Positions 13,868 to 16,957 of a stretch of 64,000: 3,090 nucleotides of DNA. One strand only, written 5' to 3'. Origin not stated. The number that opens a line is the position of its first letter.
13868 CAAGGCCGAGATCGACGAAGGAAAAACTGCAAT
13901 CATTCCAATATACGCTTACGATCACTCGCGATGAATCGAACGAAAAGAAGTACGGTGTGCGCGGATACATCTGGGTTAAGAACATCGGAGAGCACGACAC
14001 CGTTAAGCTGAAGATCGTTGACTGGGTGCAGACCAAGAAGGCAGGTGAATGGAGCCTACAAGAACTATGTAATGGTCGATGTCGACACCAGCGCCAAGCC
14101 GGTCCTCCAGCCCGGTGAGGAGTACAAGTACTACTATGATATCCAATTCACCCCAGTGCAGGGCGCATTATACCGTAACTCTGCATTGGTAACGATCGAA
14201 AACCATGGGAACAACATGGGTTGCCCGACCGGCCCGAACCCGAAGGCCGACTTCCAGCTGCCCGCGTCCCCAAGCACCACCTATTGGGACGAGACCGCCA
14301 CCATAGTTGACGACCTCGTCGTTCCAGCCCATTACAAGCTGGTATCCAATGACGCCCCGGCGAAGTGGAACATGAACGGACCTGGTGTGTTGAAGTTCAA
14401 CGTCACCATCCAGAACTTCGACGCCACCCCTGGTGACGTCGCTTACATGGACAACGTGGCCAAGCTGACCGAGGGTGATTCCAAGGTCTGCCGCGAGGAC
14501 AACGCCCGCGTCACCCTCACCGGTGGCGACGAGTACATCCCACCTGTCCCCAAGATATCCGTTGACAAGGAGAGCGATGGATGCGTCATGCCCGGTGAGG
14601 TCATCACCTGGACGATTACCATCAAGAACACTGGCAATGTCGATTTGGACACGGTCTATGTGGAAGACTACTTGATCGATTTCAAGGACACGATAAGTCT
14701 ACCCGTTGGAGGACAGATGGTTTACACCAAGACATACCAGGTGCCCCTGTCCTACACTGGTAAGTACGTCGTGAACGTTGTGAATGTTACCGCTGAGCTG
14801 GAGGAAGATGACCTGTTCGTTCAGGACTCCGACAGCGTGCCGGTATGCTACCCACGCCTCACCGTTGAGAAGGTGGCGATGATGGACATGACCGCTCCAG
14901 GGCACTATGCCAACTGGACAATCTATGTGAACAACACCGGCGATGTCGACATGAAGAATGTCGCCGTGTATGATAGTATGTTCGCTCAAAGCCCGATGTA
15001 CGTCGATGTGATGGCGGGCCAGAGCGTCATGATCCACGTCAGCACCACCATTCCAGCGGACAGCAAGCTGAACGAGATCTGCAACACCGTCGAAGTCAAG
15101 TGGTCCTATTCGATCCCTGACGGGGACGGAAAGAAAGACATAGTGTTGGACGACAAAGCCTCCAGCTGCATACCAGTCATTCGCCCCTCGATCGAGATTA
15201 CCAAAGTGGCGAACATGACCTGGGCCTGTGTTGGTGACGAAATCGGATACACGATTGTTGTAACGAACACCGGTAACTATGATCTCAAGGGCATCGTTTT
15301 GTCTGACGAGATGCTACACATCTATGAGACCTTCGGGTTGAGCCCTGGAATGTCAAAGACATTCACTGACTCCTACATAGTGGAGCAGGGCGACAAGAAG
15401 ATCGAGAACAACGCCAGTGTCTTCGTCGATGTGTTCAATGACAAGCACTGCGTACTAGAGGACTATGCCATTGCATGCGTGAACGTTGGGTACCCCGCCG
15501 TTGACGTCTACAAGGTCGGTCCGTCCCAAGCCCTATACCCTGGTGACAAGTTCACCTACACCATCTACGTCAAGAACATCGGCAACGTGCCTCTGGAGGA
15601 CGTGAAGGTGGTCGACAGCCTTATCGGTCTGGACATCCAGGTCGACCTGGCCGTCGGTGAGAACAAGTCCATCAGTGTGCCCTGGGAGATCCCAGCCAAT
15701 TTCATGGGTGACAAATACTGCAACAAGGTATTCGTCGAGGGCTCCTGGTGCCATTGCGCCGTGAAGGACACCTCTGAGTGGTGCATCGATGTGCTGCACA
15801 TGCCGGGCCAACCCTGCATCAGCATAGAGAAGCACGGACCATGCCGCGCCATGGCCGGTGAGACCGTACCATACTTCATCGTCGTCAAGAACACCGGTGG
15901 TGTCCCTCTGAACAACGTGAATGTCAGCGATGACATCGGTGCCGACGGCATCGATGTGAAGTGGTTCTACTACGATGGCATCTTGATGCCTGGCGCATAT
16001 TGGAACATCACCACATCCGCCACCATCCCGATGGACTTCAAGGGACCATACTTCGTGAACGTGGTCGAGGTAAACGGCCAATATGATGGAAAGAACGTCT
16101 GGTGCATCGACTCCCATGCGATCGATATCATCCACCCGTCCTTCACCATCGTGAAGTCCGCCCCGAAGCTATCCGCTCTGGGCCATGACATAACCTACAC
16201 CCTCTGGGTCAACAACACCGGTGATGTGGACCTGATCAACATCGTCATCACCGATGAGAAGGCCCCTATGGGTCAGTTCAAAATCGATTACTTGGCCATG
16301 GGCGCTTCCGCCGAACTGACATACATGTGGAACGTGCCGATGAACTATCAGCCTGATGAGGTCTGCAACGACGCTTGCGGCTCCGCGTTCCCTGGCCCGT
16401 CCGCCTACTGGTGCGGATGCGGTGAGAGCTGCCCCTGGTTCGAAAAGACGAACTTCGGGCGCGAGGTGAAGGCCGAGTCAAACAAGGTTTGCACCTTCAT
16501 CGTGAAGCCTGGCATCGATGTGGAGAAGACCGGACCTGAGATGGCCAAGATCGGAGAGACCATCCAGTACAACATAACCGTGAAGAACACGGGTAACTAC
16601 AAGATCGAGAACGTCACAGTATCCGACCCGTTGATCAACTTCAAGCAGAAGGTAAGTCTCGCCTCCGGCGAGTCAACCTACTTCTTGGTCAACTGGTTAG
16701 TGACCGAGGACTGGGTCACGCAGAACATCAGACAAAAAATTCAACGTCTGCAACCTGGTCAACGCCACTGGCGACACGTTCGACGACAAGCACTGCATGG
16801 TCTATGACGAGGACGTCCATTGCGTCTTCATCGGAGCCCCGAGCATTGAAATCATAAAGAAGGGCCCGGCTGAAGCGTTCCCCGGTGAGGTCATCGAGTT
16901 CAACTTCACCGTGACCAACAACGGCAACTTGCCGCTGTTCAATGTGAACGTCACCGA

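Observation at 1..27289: PTM, structural and activation genes for MCR are all packed into 27 kb, with about ten unknown genes between them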

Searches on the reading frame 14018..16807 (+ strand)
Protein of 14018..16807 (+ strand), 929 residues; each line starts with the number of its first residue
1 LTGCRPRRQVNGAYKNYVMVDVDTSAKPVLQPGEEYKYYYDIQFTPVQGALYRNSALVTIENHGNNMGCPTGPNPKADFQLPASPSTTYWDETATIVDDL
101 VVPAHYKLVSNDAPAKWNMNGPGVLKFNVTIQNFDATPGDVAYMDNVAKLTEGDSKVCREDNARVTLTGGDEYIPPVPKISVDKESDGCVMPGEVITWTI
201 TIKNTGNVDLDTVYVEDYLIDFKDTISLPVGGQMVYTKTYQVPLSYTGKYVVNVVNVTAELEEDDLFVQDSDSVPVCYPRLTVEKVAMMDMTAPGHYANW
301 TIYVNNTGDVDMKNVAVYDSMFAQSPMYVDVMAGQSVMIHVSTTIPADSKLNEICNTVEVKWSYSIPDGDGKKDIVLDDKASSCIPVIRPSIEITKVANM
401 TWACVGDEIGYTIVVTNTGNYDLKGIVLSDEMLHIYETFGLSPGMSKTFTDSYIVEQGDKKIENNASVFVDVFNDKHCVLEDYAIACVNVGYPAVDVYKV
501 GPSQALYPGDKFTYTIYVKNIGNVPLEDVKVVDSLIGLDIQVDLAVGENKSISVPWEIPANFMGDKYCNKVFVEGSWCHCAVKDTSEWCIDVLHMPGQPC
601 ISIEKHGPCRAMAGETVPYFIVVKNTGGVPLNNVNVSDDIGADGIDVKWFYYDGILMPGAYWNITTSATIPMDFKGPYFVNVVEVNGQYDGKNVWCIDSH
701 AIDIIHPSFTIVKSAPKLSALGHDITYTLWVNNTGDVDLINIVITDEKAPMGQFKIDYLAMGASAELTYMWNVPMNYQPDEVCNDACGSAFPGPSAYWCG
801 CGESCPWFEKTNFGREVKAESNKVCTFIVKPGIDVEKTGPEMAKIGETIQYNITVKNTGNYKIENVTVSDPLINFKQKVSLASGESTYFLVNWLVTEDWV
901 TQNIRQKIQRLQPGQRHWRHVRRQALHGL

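Call 10: search_protein_families(library=ncbifam, proteins=[window:14018-16807:+], max_evalue=0.00001)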
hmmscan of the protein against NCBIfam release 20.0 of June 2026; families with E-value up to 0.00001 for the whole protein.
window:14018-16807:+ (929 aa): 2 families
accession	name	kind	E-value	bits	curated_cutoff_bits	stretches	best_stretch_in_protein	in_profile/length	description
TIGR01451.2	B_ant_repeat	repeat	4.1e-46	154.8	24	3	842-872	7-37/53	DUF11 type repeat protein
TIGR04226.1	RrgB_K2N_iso_D2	domain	1.3e-07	32.5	30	0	840-872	12-47/123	isopeptide-forming domain-containing fimbrial protein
